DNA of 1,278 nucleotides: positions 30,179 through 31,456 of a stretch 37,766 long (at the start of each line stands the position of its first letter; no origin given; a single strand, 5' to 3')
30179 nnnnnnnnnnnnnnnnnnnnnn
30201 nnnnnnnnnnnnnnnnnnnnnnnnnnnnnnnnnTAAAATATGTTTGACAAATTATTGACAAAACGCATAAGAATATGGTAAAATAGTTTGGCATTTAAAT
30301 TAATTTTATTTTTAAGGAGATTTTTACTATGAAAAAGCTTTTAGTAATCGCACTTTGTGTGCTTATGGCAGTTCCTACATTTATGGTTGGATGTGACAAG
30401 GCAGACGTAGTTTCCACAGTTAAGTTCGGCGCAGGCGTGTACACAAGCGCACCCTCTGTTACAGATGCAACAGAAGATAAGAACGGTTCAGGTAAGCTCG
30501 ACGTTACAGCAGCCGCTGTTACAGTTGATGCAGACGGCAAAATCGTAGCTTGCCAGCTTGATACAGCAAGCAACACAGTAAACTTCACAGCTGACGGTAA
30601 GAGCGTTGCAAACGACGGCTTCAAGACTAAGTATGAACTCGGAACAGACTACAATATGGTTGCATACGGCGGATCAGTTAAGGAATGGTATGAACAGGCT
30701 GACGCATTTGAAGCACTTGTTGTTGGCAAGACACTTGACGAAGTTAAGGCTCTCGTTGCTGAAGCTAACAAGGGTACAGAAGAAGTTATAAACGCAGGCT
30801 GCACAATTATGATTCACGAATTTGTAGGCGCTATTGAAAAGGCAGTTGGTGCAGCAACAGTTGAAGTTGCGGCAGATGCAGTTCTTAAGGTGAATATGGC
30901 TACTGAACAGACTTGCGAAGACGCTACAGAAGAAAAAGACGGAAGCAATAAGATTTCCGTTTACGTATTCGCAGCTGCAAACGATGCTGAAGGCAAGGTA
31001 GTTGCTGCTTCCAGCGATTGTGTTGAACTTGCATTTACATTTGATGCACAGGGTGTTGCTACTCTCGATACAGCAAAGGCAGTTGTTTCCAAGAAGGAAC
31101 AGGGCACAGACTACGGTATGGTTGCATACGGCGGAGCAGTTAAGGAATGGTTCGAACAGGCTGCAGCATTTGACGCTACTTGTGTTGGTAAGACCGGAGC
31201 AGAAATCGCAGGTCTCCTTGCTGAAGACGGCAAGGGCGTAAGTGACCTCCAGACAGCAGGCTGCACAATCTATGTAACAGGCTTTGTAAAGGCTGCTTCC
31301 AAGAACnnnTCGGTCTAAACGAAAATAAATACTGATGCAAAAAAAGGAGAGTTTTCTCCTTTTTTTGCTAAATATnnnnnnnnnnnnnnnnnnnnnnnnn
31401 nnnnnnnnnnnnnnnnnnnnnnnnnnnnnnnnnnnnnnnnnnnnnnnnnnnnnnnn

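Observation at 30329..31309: PplA-like double-domain lipoprotein whose putative flavinylation motif carries Cys (AGCT) instead of the canonical (S/G)GAT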

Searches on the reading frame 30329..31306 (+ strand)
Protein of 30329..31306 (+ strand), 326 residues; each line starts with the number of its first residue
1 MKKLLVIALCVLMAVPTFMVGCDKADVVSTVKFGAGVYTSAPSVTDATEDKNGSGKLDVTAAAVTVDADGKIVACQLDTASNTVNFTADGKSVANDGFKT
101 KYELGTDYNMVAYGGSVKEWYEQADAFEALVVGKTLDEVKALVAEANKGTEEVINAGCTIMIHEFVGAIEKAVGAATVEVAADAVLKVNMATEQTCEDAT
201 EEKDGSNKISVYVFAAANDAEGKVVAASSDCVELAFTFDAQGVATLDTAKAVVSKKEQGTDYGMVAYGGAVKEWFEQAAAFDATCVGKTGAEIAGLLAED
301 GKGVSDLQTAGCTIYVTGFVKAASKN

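Call 3: search_protein_families(library=pfam, proteins=[window:30329-31306:+], max_evalue=1)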
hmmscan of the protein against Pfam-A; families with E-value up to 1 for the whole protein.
window:30329-31306:+ (326 aa): 4 families
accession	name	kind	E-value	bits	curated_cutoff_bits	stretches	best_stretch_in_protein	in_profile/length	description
PF24889.1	CCTL2_WNK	-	0.012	15.9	27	1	66-87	8-29/75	WNK CCTL2 domain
PF00622.36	SPRY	-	0.11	13.1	26.3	1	67-93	63-89/121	SPRY domain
PF16985.10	DUF5086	-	0.24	11.8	27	0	251-284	90-123/137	Domain of unknown function (DUF5086)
PF05862.16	IceA2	-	0.46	10.9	25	0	51-75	16-40/59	Helicobacter pylori IceA2 protein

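Call 4: search_protein_families(library=ncbifam, proteins=[window:30329-31306:+], max_evalue=1)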
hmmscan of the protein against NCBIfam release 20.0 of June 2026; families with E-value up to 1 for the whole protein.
window:30329-31306:+ (326 aa): 1 family
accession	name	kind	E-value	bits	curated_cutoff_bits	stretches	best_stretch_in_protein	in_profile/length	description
NF041048.1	TusA_like_YeeD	exception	0.067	12.9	147.5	0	136-160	15-39/72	thiosulfate utilization sulfurtransferase TsuB/YeeD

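Call 5: find_homologous_proteins(query=window:30329-31306:+, max_evalue=0.001)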
Query window:30329-31306:+ (326 aa): 2847 proteins with E <= 0.001 among 8000 candidates; the best 120 are listed.
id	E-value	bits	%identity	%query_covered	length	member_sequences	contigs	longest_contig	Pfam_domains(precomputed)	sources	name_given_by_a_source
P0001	1.5e-200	683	100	100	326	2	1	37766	-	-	-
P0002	5.5e-187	638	93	100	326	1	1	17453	-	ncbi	-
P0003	1.0e-169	582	84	100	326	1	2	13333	-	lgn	-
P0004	4.0e-160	550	81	100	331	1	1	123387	-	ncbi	-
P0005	1.5e-159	548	80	100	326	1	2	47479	-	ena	-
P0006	2.2e-159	548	80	100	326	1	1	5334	-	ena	-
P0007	2.4e-159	547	79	100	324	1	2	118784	-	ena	-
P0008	3.2e-159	547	79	100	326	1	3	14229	-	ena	-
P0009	3.8e-159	547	79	100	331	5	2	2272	-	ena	-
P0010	6.7e-159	546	78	100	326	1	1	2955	-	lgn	-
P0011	1.3e-157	542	78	100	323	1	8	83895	-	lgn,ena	-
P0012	5.7e-157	540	79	100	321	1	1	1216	-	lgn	-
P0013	1.0e-156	539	79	100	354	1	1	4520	-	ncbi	-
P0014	2.7e-156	537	77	100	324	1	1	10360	-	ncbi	-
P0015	4.9e-156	537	78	100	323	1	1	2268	-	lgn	-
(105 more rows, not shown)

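Call 6: search_solved_structures(query=window:30329-31306:+, max_evalue=10, show_alignments=3)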
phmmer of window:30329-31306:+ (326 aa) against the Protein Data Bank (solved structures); distinct sequences matched with E-value up to 10: 1.
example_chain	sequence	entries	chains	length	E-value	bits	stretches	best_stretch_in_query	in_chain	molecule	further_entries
2kzx_A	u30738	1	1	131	1e-05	28.3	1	87-174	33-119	Uncharacterized protein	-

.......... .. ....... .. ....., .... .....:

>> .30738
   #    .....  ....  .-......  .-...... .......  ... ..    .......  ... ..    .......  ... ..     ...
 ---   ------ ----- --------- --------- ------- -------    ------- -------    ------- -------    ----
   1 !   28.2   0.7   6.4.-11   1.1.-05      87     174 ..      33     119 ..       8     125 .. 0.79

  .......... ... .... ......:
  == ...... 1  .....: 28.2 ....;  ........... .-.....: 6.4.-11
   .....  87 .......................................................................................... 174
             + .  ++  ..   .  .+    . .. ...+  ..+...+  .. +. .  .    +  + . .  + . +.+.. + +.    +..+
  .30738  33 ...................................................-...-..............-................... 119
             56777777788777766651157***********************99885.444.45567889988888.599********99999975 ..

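Call 18: search_protein_representatives(protein=window:30329-31306:+)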
Query: 326 residues. Proteins with E-value up to 0.001 (for the whole library): 1344; up to 1e-10: 923; up to 1e-30: 263. The best 150 are listed.
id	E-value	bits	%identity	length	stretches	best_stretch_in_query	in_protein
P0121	1.1e-112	392.7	43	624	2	2-325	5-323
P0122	2.6e-108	378.3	63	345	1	21-325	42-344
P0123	2.5e-106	371.7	64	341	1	28-325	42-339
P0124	9.0e-105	366.6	35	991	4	5-325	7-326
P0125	3.3e-97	341.8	57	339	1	6-325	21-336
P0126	2.0e-93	329.4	59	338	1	1-325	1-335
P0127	1.6e-92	326.4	54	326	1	1-325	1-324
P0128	1.8e-89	316.4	60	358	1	28-325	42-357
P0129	2.3e-89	316.1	56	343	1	1-325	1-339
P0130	1.2e-88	313.7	54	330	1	1-325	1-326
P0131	4.8e-87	308.4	39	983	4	25-297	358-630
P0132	1.3e-86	307.0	56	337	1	1-325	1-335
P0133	8.4e-83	294.5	37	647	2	5-322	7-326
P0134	1.3e-80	287.3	52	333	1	1-325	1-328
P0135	3.3e-78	279.4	57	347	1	1-325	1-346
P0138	1.4e-74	267.5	43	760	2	48-321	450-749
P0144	4.0e-70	252.9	35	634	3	1-325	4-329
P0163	8.1e-59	215.8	34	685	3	42-320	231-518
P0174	6.2e-55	203.0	34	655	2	14-320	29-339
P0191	4.7e-49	183.7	37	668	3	28-315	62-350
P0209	4.2e-43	164.2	37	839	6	65-250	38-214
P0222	8.4e-42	159.9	38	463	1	29-323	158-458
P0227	3.8e-41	157.8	41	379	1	34-323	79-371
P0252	8.0e-39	150.2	38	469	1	49-321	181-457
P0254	1.1e-38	149.8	38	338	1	1-321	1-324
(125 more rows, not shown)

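Call 21: predict_structure(alignment_id=A2)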
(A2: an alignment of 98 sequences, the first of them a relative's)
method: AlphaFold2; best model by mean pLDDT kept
length: 326 residues; sequences in the alignment: 98
mean_pLDDT: 93.5   pTM: 0.87
mean pLDDT of the five models: 93.5, 92.7, 92.3, 92.0, 91.1
residues with pLDDT >= 90: 282; 70-90: 25; 50-70: 11; < 50: 8
segments of 3 or more residues with pLDDT < 50: 19-26
pLDDT, mean of each block of 10 residues (from residue 1): 73 59 56 98 98 98 98 99 98 96 94 87 98 99 95 96 98 98 98 98 98 98 98 98 97 96 89 96 98 97 95 96 97
secondary structure, 60 per line:
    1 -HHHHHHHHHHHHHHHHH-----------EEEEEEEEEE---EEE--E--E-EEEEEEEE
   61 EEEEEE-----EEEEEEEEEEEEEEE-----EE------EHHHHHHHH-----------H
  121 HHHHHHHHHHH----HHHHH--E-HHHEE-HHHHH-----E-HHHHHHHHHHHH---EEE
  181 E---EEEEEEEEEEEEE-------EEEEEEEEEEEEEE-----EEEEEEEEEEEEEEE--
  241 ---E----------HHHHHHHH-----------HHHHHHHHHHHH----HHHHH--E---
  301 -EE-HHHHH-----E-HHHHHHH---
elements in order: H2-18 E30-39 E43-45 E53-66 E72-86 H101-108 H120-131 H136-140 H151-155 H163-174 E178-181 E185-197 E205-218 E224-238 H255-262 H274-285 H290-294 H305-309 H317-323

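Call 22: search_protein_families(library=pfam, proteins=[P0124, P0131, P0174, P0163, P0209, P0227, P0254, P0191, P0144, P0138], max_evalue=1)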
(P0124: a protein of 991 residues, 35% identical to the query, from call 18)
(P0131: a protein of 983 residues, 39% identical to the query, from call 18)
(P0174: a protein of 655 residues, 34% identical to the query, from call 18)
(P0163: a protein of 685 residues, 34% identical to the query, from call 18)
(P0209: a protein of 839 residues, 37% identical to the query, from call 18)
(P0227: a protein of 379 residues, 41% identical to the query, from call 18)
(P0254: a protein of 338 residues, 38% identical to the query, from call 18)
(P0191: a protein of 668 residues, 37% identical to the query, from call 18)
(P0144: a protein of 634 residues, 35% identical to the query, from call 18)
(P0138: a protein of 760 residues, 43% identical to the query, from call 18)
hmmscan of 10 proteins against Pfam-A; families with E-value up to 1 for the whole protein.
P0124 (991 aa): 2 families
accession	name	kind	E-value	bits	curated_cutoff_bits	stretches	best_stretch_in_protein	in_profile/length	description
PF09448.16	MmlI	-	0.0012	19.4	29.6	0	909-936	66-93/109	Methylmuconolactone methyl-isomerase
PF07912.19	ERp29_N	-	0.088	13.4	20.7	0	584-629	18-63/126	ERp29, N-terminal domain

P0131 (983 aa): 14 families
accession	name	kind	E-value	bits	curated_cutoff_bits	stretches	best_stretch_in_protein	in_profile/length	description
PF04558.20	tRNA_synt_1c_R1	-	6.1e-08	33.2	28.6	0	284-331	25-72/162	Glutaminyl-tRNA synthetase, non-specific RNA binding region part 1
PF22814.2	WelO5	-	0.00074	19.6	27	0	262-304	47-94/277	Carrier-protein-independent halogenase WelO5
PF01596.23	Methyltransf_3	-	0.0012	18.6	22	0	390-421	56-87/204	O-methyltransferase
PF01938.26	TRAM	-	0.0018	18.6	21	0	688-726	12-54/61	TRAM domain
PF16672.11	LAMTOR5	-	0.0045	17.5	27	0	539-566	6-33/88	Ragulator complex protein LAMTOR5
PF25638.1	DUF5983_N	-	0.015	15.4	27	0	236-257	15-36/56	Family of unknown function (DUF5983) N-terminal domain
PF13456.12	RVT_3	-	0.033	14.5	21.6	0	549-578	12-41/123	Reverse transcriptase-like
PF10091.15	Glycoamylase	-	0.037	14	27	0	199-313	93-204/221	Putative glucoamylase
PF24848.1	DUF7723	-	0.056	13.9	27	0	389-421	30-62/71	Family of unknown function (DUF7723)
PF07624.16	PSD2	-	0.076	13.2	25.8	0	344-387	8-49/74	Protein of unknown function (DUF1585)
PF05813.17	Orthopox_F7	-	0.22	12.1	25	0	97-119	13-35/80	Orthopoxvirus F7 protein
PF07295.17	DUF1451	-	0.24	12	26.1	0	148-208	83-143/146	Zinc-ribbon containing domain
PF22819.2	TcaA_5th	-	0.62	10.8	23.6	0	690-750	48-107/115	TcaA protein NTF2-like domain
PF18506.7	RelB-like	-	0.71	10.2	27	0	707-721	6-20/62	RelB Antitoxin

P0174 (655 aa): 1 family
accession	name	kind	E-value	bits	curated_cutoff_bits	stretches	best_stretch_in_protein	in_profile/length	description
PF02707.21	MOSP_N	-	0.63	10.2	25.1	0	215-262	83-129/196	Major Outer Sheath Protein N-terminal region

P0163 (685 aa): 4 families
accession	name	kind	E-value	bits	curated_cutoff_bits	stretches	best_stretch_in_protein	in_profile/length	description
PF00541.23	Adeno_knob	-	0.0085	16.1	25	0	573-609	50-89/182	Adenoviral fibre protein (knob domain)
PF00938.23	Lipoprotein_3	-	0.013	15.5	22.7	0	570-596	164-190/236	Lipoprotein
PF16369.11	GH43_C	-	0.039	14.9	23.4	0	564-614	14-58/100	C-terminal lipocalin-like domain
PF20600.3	ExoX-like_C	-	0.12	12.2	26.5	0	641-651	7-17/30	Exodeoxyribonuclease X-like C-terminal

P0209 (839 aa): 9 families
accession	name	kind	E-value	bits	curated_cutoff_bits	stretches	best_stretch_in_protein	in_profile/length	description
PF09475.16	Dot_icm_IcmQ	-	1e-08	35.4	25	0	399-449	48-96/179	Dot/Icm secretion system protein (dot_icm_IcmQ)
PF24622.1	TMP_4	-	0.00021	21.8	27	0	584-608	24-48/77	Tape measure protein domain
PF04205.19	FMN_bind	-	0.00028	21.9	22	1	215-316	4-76/77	FMN-binding domain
PF05663.16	DUF809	-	0.014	16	25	0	549-589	68-110/138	Protein of unknown function (DUF809)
PF19631.4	Trypco2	-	0.15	12.7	24.2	0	476-523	12-61/78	Trypsin-co-occurring domain 2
PF09585.15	Lin0512_fam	-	0.37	11.3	23.4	0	299-335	8-44/114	Conserved hypothetical protein (Lin0512_fam)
PF16173.10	DUF4874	-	0.38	10.8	30.1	0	767-814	17-64/159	Domain of unknown function (DUF4874)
PF18261.6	Rpn9_C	-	0.52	10.5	26.5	0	596-606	15-25/33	Rpn9 C-terminal helix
PF17770.6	RNase_J_C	-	0.68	11.4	23.8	0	548-581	11-44/102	Ribonuclease J C-terminal domain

P0227 (379 aa): 4 families
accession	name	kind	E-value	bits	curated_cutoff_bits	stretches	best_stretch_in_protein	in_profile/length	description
PF15180.11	NPBW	-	0.036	14.3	27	0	318-343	16-41/118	Neuropeptides B and W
PF00622.36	SPRY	-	0.041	14.4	26.3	1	111-136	63-88/121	SPRY domain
PF19487.4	DUF6023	-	0.068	13.5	26.8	1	3-83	5-83/150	Family of unknown function (DUF6023)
PF07559.19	FlgE_D2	-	1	10.3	22.7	1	248-297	48-94/142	Flagellar basal body protein FlaE D2 domain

P0254 (338 aa): 6 families
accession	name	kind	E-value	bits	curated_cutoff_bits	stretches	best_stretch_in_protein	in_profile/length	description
PF02826.25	2-Hacid_dh_C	-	0.00067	19.5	25.1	2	255-328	30-100/178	D-isomer specific 2-hydroxyacid dehydrogenase, NAD binding domain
PF11713.13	Peptidase_C80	-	0.014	16.1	23.8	1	17-67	103-150/154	Peptidase C80 family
PF18832.6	LPD18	-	0.046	14.3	26.8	0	135-171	43-79/86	Large polyvalent protein-associated domain 18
PF07504.19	FTP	-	0.062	13.6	21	0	209-228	28-47/51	Fungalysin/Thermolysin Propeptide Motif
PF09448.16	MmlI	-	0.077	13.5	29.6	0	259-295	70-106/109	Methylmuconolactone methyl-isomerase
PF02182.23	SAD_SRA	-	0.11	12.6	30.7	0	264-308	2-43/148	SAD/SRA domain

P0191 (668 aa): 7 families
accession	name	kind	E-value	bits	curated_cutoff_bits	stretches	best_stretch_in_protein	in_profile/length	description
PF18953.6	SAP_new25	-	0.0029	17.6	26.3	0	296-318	19-41/51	SAP domain-containing new25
PF00936.24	BMC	-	0.0052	17.2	24.5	1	498-525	38-64/75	BMC domain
PF18102.6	DTC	-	0.015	15.9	25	0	299-337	42-80/133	Deltex C-terminal domain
PF20277.3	CTD11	-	0.081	13.9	27.7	0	185-242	46-103/138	C-terminal domain 11 of the ABC-three component (ABC-3C) systems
PF13190.11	PDGLE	-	0.084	13.1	27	0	130-180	32-75/102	PDGLE domain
PF23052.1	KH_N4BP1_2nd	-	0.26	11.7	27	0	391-431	4-44/120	N4BP1, second type I KH-domain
PF20675.2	MPH2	-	0.83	10.9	29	0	586-628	10-52/107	Maintenance of Photosystem II under High light 2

P0144 (634 aa): 8 families
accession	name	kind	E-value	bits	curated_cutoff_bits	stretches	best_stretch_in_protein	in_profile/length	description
PF23802.1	DUF7178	-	0.00012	22.4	27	0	571-590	32-51/193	Family of unknown function (DUF7178)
PF00536.37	SAM_1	-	0.00098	19.9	23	0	260-301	10-47/64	SAM domain (Sterile alpha motif)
PF06605.17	Prophage_tail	-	0.0082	16.3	31.3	0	336-427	121-164/250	Prophage endopeptidase tail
PF04315.17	EpmC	-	0.03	14.5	23.8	0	248-282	48-81/162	Elongation factor P hydroxylase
PF17202.10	sCache_3_3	-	0.045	14.5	28.8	0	387-441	51-102/107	Single cache domain 3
PF15878.10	Frey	-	0.11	13.5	28.3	0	104-121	52-69/94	Protein Frey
PF19261.4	DUF5904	-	0.16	12.4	25.7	1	3-42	47-83/133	Domain of unknown function (DUF5904)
PF06487.18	SAP18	-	0.22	12.2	27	0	591-627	86-124/124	Sin3 associated polypeptide p18 (SAP18)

P0138 (760 aa): 11 families
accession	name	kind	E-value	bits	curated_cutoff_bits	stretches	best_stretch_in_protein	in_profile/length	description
PF08534.16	Redoxin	-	0.00027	21.2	26.6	0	433-481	92-135/148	Redoxin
PF21112.3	CsgH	-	0.0054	17.1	27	0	446-485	44-83/88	CsgH protein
PF08037.16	Attractin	-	0.029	14.8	25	0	245-268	21-45/55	Attractin family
PF06853.17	DUF1249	-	0.058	13.8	25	0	257-310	16-70/116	Protein of unknown function (DUF1249)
PF02265.22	S1-P1_nuclease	-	0.067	13.5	29.5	0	357-414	189-247/258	S1/P1 Nuclease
PF14865.12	Macin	-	0.093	13.8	27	0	247-274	9-36/60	Macin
PF10789.14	Phage_RpbA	-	0.095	13.2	25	0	199-249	54-104/108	Phage RNA polymerase binding, RpbA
PF20037.4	DUF6440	-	0.11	12.7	26.5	0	138-149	40-51/53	Family of unknown function (DUF6440)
PF02495.22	TGBp3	-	0.14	12.2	27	0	411-425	24-38/59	Triple gene block 3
PF04738.18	Lant_dehydr_N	-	0.3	9.6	28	0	353-397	347-391/649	Lantibiotic dehydratase, N terminus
PF15180.11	NPBW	-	0.4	10.9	27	0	370-386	18-34/118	Neuropeptides B and W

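Call 26: fold_search(model_id=the predicted structure, library=pdb)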
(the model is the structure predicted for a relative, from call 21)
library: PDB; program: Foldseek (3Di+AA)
matches with E <= 10: 1021; with E <= 0.001: 0
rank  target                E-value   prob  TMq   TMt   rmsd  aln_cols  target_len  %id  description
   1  3rga                  1.6e-02  0.13  0.12  0.13  20.8       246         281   12  Crystal structure of epoxide hydrolase for polyether lasalocid A biosynthesis (released 2012-03-07)
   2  4fvs_A                2.3e-02  0.07  0.10  0.14  19.4       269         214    9  Crystal structure of a putative lipoprotein (BDI_3050) from Parabacteroides distasonis ATCC 8503 at 2.70 A resolution (released 2012-07-25)
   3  5wkp_H                4.2e-02  0.75  0.17  0.36  11.5       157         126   18  Crystal Structure of the Human mitochondrial Cysteine Desulfurase in complex with ISD11 and Iron-Sulfur Cluster Scaffo (released 2017-11-15)
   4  1wfz_MODEL_1_A        5.0e-02  0.82  0.16  0.36   9.7       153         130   16  Solution structure of Iron-sulfur cluster protein U (IscU) (released 2004-11-27)
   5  8pk8_D                7.0e-02  0.69  0.17  0.37  11.3       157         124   18  Structure of the human mitochondrial iron-sulfur cluster biosynthesis complex during persulfide transfer (persulfide o (released 2024-05-01)
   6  6wi2_D                7.9e-02  0.80  0.18  0.39   8.5       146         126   17  Structure of human mitochondrial complex Nfs1-ISCU2-ISD11 with E.coli ACP1 at 1.95 A resolution (NIAU)2. N-terminal mu (released 2020-04-22)
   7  7rtk_D                8.3e-02  0.66  0.18  0.38   9.8       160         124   16  Structure of the (NIAU)2 complex with N-terminal mutation of ISCU2 Y35D at 2.5 A resolution (released 2021-08-25)
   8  9a32_MODEL_1_A        8.3e-02  0.07  0.12  0.11  21.0       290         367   11  Model of E. coli OmpC by in-cell photo-crosslinking MS and deep learning (released 2023-02-24)
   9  9do6_C                8.8e-02  0.07  0.11  0.09  39.0       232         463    6  Membrane-spanning OlyA/PlyB pore complex focused refinement (released 2025-09-24)
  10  7nyc_D                9.9e-02  0.02  0.08  0.06  37.0       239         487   10  cryoEM structure of 3C9-sMAC (released 2021-10-06)
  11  2h1t_A                1.0e-01  0.04  0.08  0.12  21.7       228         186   10  Crystal structure of a duf1089 family protein (pa1994) from pseudomonas aeruginosa at 1.80 A resolution (released 2006-05-30)
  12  5wkp_D                1.2e-01  0.51  0.17  0.36  11.6       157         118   17  Crystal Structure of the Human mitochondrial Cysteine Desulfurase in complex with ISD11 and Iron-Sulfur Cluster Scaffo (released 2017-11-15)
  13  9do6_F                1.2e-01  0.03  0.09  0.06  40.9       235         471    6  Membrane-spanning OlyA/PlyB pore complex focused refinement (released 2025-09-24)
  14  6uxe_D                1.3e-01  0.63  0.18  0.37   7.2       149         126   17  Structure of the human mitochondrial desulfurase complex Nfs1-ISCU2(M140I)-ISD11 with E.coli ACP1 at 1.57 A resolution (released 2019-11-20)
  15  7srk_A                1.3e-01  0.06  0.13  0.12  21.6       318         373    9  Single chain trimer HLA-A*24:02 (Y108C, A163C) with 8mer peptide YPPVPETF (released 2022-11-23)
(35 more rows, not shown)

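Call 36: find_related_loci(query=A5, collection=genome_contigs, flank=10000)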
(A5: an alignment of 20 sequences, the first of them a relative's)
Query A5 (326 aa) in genome_contigs; peptide patterns used: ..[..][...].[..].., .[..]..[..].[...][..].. (x = any residue, [..] = any of these).
599 stretches matched a pattern (row limit reached: there are more); 519 encode a relative of the query (tblastn E <= 1e-3); the best 80 are kept; 80 distinct loci.
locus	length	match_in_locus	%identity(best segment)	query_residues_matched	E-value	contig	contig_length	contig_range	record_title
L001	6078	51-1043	79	1-326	1e-169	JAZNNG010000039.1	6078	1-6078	MAG: Eubacteriales bacterium isolate T1900044657_TS20190123.MAGScoT_cleanbin_000041 SGB_1488_k141_517581, whole genome s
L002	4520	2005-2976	79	1-326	4e-172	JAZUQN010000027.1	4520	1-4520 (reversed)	MAG: Eubacteriales bacterium isolate T1900044857_TS20190323.MAGScoT_cleanbin_000049 SGB_3072_k141_1588572, whole genome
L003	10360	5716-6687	77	1-325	3e-166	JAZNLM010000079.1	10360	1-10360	MAG: Candidatus Flemingiibacterium sp. isolate T1900044670_TS20190136.MAGScoT_cleanbin_000024 SGB_1580_k141_2206817, who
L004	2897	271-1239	79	1-320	2e-173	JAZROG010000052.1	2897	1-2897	MAG: Eubacteriales bacterium isolate T1900045394_YK20190084.MAGScoT_cleanbin_000007 SGB_6949_k141_3688287, whole genome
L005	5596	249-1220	77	1-326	1e-164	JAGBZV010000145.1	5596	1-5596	MAG: Clostridia bacterium isolate RGIG9597 Yak_Colon.Co__c2102856, whole genome shotgun sequence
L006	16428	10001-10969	75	1-325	2e-161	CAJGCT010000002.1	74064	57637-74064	MAG: uncultured Clostridia bacterium isolate MAG28 genome assembly, contig: k141_4589096_length_74064_cov_10.9980, whole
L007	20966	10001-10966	76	1-325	5e-158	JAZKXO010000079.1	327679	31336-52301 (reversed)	MAG: Eubacteriales bacterium isolate T1900045118_TC20190112.MAGScoT_cleanbin_000001 SGB_4819_k141_737686, whole genome s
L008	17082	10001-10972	77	1-324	3e-157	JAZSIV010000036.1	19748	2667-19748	MAG: Eubacteriales bacterium isolate T1900044568_TS20190034.MAGScoT_cleanbin_000045 SGB_420_k141_429743, whole genome sh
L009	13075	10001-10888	83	31-325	4e-156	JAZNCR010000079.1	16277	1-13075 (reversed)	MAG: Eubacteriales bacterium isolate T1900044730_TS20190196.MAGScoT_cleanbin_000075 SGB_2006_k141_442355, whole genome s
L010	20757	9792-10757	76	1-325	8e-156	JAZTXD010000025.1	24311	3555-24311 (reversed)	MAG: Candidatus Flemingiibacterium sp. isolate T1900045331_YK20190020.MAGScoT_cleanbin_000017 SGB_6526_k141_1764742, who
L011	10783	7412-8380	74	1-325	8e-155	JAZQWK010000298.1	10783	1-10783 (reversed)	MAG: Eubacteriales bacterium isolate T1900045166_TC20190160.MAGScoT_cleanbin_000011 SGB_5141_k141_1222377, whole genome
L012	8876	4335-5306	76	1-326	4e-154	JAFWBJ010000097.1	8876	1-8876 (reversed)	MAG: Clostridia bacterium isolate RGIG5585 Sheep_Colon.Co__c2208471, whole genome shotgun sequence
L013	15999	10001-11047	75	1-325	2e-154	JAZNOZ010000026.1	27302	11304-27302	MAG: Acutalibacteraceae bacterium isolate T1900044837_TS20190303.MAGScoT_cleanbin_000004 SGB_2925_k141_510514, whole gen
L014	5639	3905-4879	74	1-325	1e-155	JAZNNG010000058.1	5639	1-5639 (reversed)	MAG: Eubacteriales bacterium isolate T1900044657_TS20190123.MAGScoT_cleanbin_000041 SGB_1488_k141_360527, whole genome s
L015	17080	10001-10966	74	1-326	6e-154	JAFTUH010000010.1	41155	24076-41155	MAG: Clostridia bacterium isolate RGIG4156 Roe_deer_Colon-1__c108433, whole genome shotgun sequence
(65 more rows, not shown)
